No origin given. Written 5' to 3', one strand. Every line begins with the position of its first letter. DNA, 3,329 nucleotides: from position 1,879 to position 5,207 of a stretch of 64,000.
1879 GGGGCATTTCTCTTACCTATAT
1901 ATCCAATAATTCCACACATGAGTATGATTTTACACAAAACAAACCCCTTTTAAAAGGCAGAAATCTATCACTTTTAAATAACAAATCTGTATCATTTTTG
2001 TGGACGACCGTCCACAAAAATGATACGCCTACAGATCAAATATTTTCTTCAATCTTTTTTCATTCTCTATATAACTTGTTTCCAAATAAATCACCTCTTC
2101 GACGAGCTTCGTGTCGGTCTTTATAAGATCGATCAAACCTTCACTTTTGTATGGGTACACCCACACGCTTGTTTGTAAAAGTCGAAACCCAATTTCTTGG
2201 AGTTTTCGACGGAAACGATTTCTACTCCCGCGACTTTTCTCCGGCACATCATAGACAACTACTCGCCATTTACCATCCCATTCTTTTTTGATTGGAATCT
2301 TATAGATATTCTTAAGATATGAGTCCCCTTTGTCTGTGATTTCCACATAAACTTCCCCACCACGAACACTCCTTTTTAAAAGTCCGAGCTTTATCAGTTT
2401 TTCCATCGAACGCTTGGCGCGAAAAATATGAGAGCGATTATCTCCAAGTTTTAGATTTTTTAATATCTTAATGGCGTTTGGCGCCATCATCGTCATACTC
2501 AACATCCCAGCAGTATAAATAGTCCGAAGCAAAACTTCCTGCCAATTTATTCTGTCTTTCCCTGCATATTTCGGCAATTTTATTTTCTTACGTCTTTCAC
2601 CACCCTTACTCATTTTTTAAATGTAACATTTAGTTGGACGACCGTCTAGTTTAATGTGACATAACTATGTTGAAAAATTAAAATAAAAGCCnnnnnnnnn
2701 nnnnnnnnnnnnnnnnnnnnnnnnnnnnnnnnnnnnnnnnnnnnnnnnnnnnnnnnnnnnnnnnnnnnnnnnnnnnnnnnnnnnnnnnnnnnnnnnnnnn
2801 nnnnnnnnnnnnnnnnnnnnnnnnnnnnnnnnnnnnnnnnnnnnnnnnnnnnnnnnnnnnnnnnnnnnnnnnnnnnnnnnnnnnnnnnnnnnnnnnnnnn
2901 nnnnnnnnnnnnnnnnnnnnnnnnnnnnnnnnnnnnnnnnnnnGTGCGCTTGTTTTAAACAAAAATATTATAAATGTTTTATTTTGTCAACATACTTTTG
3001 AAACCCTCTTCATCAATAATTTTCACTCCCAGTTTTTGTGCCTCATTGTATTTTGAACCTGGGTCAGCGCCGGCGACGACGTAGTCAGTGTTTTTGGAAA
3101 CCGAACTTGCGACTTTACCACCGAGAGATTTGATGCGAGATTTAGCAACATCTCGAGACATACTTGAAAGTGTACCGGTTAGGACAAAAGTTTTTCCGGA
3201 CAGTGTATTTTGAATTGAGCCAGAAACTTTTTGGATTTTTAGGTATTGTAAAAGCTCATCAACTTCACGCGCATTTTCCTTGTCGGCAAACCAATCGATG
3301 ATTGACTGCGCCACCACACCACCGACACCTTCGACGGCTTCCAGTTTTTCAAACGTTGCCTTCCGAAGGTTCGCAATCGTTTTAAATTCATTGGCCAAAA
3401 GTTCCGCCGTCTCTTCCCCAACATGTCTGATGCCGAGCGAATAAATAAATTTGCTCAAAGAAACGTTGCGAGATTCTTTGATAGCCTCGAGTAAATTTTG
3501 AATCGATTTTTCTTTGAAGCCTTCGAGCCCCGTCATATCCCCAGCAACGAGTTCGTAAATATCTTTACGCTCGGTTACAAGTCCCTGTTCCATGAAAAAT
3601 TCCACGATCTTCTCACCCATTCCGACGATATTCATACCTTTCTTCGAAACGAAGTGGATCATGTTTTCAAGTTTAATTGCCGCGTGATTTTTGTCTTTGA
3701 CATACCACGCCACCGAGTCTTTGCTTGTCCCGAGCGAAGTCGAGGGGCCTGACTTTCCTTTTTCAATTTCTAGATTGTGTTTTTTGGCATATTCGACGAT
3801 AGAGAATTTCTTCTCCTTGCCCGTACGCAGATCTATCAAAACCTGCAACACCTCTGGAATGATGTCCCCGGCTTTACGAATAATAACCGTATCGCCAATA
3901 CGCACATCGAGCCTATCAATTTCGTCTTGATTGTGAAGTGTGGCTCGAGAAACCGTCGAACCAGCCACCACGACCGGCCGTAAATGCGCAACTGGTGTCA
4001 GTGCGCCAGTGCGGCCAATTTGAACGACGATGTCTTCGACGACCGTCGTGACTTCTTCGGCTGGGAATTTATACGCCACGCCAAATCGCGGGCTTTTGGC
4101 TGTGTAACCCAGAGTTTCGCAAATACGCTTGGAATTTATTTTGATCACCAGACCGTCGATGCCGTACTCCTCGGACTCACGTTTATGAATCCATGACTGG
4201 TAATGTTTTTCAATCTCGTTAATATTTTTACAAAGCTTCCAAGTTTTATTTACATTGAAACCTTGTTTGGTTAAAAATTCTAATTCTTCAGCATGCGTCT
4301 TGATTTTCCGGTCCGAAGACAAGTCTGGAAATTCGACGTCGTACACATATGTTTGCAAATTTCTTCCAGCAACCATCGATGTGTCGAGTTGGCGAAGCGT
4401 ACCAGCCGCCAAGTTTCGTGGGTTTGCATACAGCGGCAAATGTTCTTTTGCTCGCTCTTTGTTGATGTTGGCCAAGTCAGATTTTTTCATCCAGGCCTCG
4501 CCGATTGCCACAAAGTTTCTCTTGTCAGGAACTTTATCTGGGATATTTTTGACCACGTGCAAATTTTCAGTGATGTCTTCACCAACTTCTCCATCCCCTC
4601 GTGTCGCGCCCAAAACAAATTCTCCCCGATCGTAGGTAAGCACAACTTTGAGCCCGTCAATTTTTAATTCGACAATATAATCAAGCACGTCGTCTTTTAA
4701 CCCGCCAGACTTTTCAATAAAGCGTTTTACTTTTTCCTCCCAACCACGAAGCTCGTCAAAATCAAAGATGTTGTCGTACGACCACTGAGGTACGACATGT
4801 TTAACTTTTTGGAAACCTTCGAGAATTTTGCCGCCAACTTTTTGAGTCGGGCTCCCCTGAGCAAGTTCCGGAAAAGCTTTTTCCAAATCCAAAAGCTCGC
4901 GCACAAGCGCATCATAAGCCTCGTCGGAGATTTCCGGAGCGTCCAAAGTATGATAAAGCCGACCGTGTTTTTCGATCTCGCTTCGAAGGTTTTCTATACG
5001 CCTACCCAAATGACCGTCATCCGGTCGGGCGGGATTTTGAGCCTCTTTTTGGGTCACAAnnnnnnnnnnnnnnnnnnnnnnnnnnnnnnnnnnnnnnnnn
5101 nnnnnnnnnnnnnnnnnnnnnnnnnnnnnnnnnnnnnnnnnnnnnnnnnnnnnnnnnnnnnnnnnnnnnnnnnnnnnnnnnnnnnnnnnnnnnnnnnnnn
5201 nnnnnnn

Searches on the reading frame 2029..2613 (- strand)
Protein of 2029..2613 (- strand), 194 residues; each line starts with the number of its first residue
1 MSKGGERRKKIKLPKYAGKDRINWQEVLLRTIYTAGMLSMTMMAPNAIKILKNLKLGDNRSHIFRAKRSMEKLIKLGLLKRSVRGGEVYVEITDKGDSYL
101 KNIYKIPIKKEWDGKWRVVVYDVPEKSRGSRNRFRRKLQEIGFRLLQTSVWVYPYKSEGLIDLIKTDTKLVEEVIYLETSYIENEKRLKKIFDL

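Call 101: search_protein_families(library=pfam, proteins=[window:2029-2613:-], max_evalue=0.01)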
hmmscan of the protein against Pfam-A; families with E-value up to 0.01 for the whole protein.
window:2029-2613:- (194 aa): 3 families
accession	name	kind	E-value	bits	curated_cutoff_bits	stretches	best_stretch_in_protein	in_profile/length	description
PF20803.2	PaaX_M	-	1e-21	77.3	24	1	110-186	2-78/83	PaaX protein central Cas2-like domain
PF09827.14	CRISPR_Cas2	-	3.1e-05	24.5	23.8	1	116-171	2-54/74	CRISPR associated protein Cas2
PF09382.16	RQC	-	0.0077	16.5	23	0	67-111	65-108/114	RQC domain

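Call 108: find_homologous_proteins(query=window:2029-2613:-, max_evalue=0.00001)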
Query window:2029-2613:- (194 aa): 19 proteins with E <= 0.00001 among 225 candidates.
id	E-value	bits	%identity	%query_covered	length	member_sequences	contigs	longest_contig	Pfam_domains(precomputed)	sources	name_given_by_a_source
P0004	1.4e-119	414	99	100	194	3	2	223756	PF20803.3,PF09827.15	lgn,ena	-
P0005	4.9e-98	344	80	96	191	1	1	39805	PF20803.3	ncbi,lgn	-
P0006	1.4e-97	343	79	96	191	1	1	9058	PF20803.3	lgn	-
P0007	7.5e-91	321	74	96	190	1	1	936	PF20803.3,PF09827.15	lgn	-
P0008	1.5e-88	313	74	97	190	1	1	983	PF20803.3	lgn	-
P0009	1.2e-82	294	71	95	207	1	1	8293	PF20803.3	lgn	-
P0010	9.1e-82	291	69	97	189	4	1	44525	PF20803.3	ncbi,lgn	-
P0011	2.1e-66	241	68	81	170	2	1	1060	PF20803.3,PF09827.15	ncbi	-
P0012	2.6e-30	123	38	89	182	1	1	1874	PF20803.3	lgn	-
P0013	2.4e-26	111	38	90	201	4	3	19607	PF20803.3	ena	-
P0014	3.5e-24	103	34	92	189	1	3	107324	PF20803.3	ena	-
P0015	5.4e-21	93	34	96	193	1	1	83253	PF20803.3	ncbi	-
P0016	7.2e-21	93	36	88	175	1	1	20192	PF20803.3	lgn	-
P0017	1.2e-18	85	34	88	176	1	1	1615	PF20803.3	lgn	-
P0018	2.3e-14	71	43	43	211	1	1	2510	PF20803.3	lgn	-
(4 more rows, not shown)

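Call 109: find_encoding_contigs(protein=P0005, flank=2500, max_places=1)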
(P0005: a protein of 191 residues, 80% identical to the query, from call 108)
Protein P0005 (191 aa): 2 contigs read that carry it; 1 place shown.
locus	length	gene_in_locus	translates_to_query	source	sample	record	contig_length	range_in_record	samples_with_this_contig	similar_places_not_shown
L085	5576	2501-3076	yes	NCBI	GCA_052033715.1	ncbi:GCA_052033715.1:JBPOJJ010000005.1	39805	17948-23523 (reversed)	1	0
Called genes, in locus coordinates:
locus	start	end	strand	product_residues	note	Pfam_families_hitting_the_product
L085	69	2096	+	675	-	PF22745:Nlig-Ia, PF01653:DNA_ligase_aden, PF03120:OB_DNA_ligase, PF14520:HHH_5 (faint), PF12826:HHH_2, PF00533:BRCT, PF12738:PTCB-BRCT (weak)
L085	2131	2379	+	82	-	-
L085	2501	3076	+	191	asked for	PF20803:PaaX_M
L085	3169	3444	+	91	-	PF02686:GatC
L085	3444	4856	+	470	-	PF01425:Amidase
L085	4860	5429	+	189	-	-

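Call 110: find_encoding_contigs(protein=P0010, flank=2500, max_places=1)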
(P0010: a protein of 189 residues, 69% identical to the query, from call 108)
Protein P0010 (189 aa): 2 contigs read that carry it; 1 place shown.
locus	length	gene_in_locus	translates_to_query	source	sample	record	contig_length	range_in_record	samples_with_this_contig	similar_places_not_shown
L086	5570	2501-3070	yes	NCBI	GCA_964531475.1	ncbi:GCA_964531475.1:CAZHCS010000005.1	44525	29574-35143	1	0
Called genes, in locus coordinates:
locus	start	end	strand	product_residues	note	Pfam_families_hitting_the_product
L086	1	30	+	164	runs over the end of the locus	-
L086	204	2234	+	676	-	PF22745:Nlig-Ia, PF01653:DNA_ligase_aden, PF03120:OB_DNA_ligase, PF12826:HHH_2, PF14520:HHH_5 (weak), PF00533:BRCT, PF12738:PTCB-BRCT (weak)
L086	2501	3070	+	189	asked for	PF20803:PaaX_M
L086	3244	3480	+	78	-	-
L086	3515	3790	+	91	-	PF02686:GatC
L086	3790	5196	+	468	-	PF01425:Amidase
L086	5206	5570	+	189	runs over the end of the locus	-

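Call 111: find_encoding_contigs(protein=P0013, flank=2500, max_places=1)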
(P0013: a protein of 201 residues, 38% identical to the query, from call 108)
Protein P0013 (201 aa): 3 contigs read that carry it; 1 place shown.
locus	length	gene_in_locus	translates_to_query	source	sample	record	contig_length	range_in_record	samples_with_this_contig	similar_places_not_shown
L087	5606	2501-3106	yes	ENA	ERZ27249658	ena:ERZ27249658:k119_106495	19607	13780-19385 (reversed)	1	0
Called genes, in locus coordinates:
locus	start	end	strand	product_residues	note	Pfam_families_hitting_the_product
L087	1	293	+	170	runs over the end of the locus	?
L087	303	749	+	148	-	PF02823:ATP-synt_DE_N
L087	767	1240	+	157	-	PF04224:DUF417 (faint)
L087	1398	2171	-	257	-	-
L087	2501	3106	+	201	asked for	PF20803:PaaX_M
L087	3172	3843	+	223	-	PF00590:TP_methylase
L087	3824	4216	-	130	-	-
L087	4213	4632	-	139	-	PF07884:VKOR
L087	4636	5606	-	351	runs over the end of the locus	PF14257:DUF4349 (weak)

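Call 112: find_encoding_contigs(protein=P0014, flank=2500, max_places=1)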
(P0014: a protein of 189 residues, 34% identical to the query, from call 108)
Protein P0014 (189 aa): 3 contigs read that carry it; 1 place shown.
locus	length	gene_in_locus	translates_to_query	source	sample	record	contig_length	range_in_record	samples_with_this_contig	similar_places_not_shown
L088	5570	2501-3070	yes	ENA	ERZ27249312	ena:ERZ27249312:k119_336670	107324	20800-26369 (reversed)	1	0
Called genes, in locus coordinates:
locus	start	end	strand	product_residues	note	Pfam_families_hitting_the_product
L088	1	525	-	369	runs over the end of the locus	-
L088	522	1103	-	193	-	-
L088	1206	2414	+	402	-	PF02786:CPSase_L_D2 (faint), PF15632:ATPgrasp_Ter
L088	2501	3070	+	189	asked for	PF20803:PaaX_M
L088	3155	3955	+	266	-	PF02811:PHP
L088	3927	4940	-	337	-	PF01522:Polysacc_deac_1 (weak)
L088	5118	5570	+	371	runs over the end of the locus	PF13579:Glyco_trans_4_4, PF00534:Glycos_transf_1, PF13692:Glyco_trans_1_4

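Call 113: find_encoding_contigs(protein=P0015, flank=2500, max_places=1)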
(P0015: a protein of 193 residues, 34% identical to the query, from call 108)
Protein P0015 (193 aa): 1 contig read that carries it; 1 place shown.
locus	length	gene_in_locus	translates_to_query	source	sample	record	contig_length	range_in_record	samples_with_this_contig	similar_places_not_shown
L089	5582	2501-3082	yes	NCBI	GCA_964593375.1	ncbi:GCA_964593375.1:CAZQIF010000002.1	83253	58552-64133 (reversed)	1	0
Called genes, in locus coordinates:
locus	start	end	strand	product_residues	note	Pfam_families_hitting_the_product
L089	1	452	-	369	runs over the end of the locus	-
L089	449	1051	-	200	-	-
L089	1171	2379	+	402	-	PF02786:CPSase_L_D2 (faint), PF15632:ATPgrasp_Ter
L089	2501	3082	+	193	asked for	PF20803:PaaX_M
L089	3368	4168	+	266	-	PF02811:PHP (faint)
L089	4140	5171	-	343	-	PF01522:Polysacc_deac_1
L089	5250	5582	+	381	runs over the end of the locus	PF13579:Glyco_trans_4_4, PF13439:Glyco_transf_4, PF00534:Glycos_transf_1, PF13692:Glyco_trans_1_4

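Call 114: find_encoding_contigs(protein=P0016, flank=2500, max_places=1)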
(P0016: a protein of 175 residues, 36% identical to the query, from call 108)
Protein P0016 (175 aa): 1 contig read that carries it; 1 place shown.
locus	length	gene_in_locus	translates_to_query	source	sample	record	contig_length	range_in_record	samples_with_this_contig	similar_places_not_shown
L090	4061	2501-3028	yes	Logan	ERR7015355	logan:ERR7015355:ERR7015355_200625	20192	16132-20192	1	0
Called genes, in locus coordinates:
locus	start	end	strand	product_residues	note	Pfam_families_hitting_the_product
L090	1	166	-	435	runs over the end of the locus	PF21760:SecD_1st, PF22599:SecDF_P1_head, PF03176:MMPL, PF02355:SecD_SecF_C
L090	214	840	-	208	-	-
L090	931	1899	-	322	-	PF01479:S4, PF00849:PseudoU_synth_2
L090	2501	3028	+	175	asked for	PF20803:PaaX_M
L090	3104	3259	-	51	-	-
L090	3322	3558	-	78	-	PF09932:DUF2164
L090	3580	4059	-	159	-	?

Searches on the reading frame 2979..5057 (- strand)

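Call 101: search_protein_families(library=pfam, proteins=[window:2979-5057:-], max_evalue=0.01)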
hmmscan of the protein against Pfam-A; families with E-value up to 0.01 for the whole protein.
window:2979-5057:- (692 aa): 11 families
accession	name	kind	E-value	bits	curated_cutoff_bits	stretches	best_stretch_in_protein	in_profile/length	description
PF01653.23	DNA_ligase_aden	-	3.9e-79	266.2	27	1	81-334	3-253/253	NAD-dependent DNA ligase adenylation domain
PF03120.22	DNA_ligase_OB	-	3.8e-34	116.9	32.9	1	337-414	1-78/79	NAD-dependent DNA ligase OB-fold domain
PF12826.13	HHH_2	-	4.9e-24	84.7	27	1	536-596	1-61/64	Helix-hairpin-helix motif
PF00533.33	BRCT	-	2.8e-17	63.2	21.3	1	617-688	4-76/78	BRCA1 C Terminus (BRCT) domain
PF14520.12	HHH_5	-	7.5e-11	42.8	27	1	541-588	5-53/57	Helix-hairpin-helix domain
PF22745.1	Nlig-Ia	-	1.5e-08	35.6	27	1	19-67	4-52/92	DNA ligase-like, N-terminal NAD+-binding domain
PF00633.29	HHH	-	1.5e-05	25.1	24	1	562-588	3-29/30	Helix-hairpin-helix motif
PF12738.14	PTCB-BRCT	-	3.9e-05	24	22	1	631-681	9-59/63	twin BRCT domain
PF16589.12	BRCT_2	-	0.0011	19.6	27.3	1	619-683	3-67/86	BRCT domain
PF20293.4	MC6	-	0.0047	17.3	27.2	0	515-541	27-56/76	ABC-three component (ABC-3C) system Middle Component 6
PF12836.13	HHH_3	-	0.0067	16.9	27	0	563-609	7-53/65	Helix-hairpin-helix motif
